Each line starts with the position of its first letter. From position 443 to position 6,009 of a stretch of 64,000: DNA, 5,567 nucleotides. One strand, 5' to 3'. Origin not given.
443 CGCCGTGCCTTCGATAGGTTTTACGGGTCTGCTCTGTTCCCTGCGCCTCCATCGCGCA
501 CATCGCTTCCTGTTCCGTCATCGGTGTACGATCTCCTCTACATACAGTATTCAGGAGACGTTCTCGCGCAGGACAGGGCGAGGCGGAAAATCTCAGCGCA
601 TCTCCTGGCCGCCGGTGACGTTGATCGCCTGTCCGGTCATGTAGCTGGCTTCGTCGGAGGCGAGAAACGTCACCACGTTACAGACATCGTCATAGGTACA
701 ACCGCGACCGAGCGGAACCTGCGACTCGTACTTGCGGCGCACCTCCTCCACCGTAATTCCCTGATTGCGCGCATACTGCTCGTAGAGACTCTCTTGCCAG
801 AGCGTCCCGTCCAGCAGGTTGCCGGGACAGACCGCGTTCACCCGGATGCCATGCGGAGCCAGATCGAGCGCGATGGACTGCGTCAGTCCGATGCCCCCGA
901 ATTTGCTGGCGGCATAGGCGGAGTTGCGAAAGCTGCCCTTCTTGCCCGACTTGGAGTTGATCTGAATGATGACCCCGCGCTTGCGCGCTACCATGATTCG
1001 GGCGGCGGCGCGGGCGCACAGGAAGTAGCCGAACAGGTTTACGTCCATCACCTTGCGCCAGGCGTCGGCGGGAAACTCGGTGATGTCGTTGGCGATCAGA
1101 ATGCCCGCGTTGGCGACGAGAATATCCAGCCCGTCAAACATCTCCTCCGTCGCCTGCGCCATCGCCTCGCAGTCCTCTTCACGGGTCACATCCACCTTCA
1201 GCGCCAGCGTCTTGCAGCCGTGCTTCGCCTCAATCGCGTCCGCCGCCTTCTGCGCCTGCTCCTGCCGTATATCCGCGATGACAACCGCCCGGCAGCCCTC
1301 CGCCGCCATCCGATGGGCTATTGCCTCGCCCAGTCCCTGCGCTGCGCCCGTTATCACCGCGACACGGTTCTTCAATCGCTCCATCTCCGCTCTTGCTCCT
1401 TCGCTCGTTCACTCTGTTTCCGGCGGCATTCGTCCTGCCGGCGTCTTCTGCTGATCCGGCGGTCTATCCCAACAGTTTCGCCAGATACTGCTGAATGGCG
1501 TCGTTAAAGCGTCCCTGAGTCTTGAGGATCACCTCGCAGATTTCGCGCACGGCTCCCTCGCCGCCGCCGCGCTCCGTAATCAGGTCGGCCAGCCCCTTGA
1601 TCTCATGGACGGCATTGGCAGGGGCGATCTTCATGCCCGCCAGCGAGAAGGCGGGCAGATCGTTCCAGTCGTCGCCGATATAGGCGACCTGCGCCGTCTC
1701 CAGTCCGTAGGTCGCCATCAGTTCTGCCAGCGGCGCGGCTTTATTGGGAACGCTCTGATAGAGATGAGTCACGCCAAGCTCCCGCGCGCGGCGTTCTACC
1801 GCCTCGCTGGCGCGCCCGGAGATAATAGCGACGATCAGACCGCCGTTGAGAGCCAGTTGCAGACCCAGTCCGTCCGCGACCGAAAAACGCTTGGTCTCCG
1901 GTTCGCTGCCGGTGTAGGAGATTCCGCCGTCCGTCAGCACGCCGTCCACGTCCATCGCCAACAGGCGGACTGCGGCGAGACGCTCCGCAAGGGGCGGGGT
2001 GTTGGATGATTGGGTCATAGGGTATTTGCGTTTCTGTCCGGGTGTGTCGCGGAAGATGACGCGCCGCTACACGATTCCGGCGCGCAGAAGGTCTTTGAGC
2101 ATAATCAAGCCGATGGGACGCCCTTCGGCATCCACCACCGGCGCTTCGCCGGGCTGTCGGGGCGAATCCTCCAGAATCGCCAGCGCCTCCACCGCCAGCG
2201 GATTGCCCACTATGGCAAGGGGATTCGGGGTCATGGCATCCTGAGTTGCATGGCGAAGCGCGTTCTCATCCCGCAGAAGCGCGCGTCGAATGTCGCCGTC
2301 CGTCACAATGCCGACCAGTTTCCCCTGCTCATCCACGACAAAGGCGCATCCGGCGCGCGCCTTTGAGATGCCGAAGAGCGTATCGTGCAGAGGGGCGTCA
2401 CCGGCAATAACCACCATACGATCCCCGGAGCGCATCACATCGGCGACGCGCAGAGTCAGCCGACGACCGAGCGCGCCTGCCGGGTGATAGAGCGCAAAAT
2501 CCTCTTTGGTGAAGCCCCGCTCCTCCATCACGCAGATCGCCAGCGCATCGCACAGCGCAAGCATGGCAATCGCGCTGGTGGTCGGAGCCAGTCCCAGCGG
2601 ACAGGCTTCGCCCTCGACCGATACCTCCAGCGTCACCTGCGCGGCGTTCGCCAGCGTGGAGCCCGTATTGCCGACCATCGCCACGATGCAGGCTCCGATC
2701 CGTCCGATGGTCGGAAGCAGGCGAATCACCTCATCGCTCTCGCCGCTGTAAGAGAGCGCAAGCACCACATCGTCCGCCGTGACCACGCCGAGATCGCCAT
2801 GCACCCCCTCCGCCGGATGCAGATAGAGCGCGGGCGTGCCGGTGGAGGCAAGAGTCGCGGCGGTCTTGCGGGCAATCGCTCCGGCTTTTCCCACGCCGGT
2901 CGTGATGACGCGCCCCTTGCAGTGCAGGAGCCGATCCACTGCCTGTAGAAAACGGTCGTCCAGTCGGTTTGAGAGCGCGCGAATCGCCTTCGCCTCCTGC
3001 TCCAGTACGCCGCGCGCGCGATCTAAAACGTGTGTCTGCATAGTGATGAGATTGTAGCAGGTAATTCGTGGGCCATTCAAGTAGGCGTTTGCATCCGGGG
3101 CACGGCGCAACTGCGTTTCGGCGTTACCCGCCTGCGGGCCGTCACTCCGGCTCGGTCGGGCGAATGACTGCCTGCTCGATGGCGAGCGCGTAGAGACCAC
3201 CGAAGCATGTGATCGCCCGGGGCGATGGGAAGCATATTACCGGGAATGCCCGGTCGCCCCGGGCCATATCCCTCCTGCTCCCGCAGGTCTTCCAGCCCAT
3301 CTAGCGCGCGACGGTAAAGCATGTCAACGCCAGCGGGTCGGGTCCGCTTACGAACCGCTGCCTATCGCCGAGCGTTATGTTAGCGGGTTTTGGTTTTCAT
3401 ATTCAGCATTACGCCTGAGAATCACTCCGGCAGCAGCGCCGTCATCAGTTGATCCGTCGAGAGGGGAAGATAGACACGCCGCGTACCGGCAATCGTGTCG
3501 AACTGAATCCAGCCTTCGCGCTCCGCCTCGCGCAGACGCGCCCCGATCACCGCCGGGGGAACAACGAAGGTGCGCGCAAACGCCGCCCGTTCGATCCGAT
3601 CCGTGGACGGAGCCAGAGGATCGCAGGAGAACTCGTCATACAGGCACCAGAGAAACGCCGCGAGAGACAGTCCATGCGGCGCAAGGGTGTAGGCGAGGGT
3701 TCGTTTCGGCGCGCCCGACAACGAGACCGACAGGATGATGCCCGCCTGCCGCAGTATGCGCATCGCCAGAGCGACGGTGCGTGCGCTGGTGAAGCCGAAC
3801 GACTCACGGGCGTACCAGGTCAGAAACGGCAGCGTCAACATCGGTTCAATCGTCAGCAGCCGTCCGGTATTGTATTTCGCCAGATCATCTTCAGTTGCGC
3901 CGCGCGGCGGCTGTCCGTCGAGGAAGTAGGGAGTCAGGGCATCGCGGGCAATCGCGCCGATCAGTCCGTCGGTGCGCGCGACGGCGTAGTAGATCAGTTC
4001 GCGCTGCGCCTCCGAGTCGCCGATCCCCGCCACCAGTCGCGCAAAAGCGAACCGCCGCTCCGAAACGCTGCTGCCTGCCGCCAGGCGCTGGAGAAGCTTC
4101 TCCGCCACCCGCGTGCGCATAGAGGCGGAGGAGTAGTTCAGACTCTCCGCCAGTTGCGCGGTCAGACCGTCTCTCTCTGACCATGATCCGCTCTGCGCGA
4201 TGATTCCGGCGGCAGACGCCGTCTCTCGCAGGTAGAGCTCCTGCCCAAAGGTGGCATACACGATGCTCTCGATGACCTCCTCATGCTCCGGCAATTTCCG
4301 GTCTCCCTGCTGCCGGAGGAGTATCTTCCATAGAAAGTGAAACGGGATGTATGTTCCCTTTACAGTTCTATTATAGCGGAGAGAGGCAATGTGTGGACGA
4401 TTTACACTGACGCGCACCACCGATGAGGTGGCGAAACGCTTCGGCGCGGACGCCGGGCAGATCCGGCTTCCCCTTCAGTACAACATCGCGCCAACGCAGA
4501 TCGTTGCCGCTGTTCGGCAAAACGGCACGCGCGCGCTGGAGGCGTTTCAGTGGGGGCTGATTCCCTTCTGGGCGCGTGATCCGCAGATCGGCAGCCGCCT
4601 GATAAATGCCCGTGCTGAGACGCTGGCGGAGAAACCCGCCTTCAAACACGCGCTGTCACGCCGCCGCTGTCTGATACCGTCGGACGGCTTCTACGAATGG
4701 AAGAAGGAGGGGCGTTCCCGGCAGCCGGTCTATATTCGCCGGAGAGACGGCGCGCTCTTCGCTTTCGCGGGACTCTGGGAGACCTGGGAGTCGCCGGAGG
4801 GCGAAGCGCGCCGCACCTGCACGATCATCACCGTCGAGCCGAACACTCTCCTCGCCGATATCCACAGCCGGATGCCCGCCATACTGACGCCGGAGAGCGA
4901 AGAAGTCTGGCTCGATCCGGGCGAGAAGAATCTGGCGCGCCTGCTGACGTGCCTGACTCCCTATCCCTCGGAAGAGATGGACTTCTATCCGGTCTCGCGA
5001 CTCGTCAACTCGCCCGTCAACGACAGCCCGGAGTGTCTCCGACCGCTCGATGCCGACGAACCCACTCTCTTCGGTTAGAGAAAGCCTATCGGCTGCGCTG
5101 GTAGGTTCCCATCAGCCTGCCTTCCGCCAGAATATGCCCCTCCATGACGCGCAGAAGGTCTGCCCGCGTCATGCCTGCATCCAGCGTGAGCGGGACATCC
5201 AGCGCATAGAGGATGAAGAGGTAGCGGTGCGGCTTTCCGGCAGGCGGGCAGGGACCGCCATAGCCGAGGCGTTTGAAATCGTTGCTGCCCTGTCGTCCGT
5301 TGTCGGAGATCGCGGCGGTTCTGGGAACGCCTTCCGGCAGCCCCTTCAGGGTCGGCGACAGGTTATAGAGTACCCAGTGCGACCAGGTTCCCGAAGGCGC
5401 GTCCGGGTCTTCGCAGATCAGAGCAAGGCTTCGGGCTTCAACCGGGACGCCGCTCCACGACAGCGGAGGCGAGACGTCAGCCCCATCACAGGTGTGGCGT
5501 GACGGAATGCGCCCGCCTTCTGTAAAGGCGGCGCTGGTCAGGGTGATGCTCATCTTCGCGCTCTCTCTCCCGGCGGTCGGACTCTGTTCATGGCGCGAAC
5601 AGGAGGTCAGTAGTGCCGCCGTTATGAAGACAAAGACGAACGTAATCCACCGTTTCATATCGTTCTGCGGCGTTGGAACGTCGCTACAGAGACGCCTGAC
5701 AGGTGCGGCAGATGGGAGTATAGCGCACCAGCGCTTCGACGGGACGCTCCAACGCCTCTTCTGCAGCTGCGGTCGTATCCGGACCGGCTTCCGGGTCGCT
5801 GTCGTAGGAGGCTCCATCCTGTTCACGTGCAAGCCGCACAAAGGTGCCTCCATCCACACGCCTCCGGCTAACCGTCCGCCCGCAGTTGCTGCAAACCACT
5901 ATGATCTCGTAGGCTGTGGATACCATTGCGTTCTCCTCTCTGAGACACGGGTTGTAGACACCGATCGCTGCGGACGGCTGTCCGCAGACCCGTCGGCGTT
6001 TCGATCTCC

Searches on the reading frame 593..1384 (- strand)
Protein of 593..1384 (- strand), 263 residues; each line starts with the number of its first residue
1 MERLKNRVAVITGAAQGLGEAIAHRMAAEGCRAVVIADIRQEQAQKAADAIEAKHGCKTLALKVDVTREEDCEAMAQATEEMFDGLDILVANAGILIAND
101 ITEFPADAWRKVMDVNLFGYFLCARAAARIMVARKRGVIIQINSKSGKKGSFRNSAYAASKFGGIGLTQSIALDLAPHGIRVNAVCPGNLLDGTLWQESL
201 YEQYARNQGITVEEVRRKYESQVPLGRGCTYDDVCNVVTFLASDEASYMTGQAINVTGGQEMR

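Call 70: search_protein_families(library=pfam, proteins=[window:593-1384:-], max_evalue=0.0001)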
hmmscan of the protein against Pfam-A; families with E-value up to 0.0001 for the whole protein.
window:593-1384:- (263 aa): 4 families
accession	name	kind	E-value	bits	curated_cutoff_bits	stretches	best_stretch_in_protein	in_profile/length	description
PF00106.31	adh_short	-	5e-60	202.8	26.6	1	7-191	1-183/195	short chain dehydrogenase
PF13561.12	adh_short_C2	-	2.4e-58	198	27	1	13-259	1-234/236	Enoyl-(Acyl carrier protein) reductase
PF08659.16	KR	-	2.5e-13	50.8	22.6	1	10-160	4-152/180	KR domain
PF23441.1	SDR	-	2.1e-07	31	27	1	3-259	4-254/258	SDR-like rossmann domain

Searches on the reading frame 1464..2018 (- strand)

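Call 70: search_protein_families(library=pfam, proteins=[window:1464-2018:-], max_evalue=0.0001)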
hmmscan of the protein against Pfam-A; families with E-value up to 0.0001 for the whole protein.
window:1464-2018:- (184 aa): 2 families
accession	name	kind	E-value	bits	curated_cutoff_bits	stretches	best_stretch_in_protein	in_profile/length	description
PF08282.18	Hydrolase_3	-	1.9e-11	44.6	20.9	1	92-150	187-245/255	haloacid dehalogenase-like hydrolase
PF00702.32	Hydrolase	-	1.2e-09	39.3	26.4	1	60-128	114-191/191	haloacid dehalogenase-like hydrolase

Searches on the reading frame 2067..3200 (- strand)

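Call 70: search_protein_families(library=pfam, proteins=[window:2067-3200:-], max_evalue=0.0001)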
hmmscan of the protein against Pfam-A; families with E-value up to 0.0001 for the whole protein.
window:2067-3200:- (377 aa): 2 families
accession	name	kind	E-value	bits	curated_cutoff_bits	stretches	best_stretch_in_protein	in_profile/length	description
PF01380.27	SIS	-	5.7e-24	84.8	25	1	92-222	2-130/131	SIS domain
PF00571.33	CBS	-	1e-17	64.7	24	2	252-309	1-56/57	CBS domain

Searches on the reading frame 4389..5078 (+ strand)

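Call 70: search_protein_families(library=pfam, proteins=[window:4389-5078:+], max_evalue=0.0001)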
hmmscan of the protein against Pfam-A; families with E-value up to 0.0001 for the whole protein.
window:4389-5078:+ (229 aa): 1 family
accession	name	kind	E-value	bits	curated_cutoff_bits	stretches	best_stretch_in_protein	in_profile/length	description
PF02586.19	SRAP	-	1.7e-79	266.8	27.1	1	1-209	1-214/214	SOS response associated peptidase (SRAP)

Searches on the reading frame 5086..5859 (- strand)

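Call 70: search_protein_families(library=pfam, proteins=[window:5086-5859:-], max_evalue=0.0001)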
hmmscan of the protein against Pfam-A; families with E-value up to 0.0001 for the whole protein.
window:5086-5859:- (257 aa): 1 family
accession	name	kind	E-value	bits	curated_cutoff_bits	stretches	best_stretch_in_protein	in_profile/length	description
PF01161.25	PBP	-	7e-45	153.1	24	1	118-253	2-135/135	Phosphatidylethanolamine-binding protein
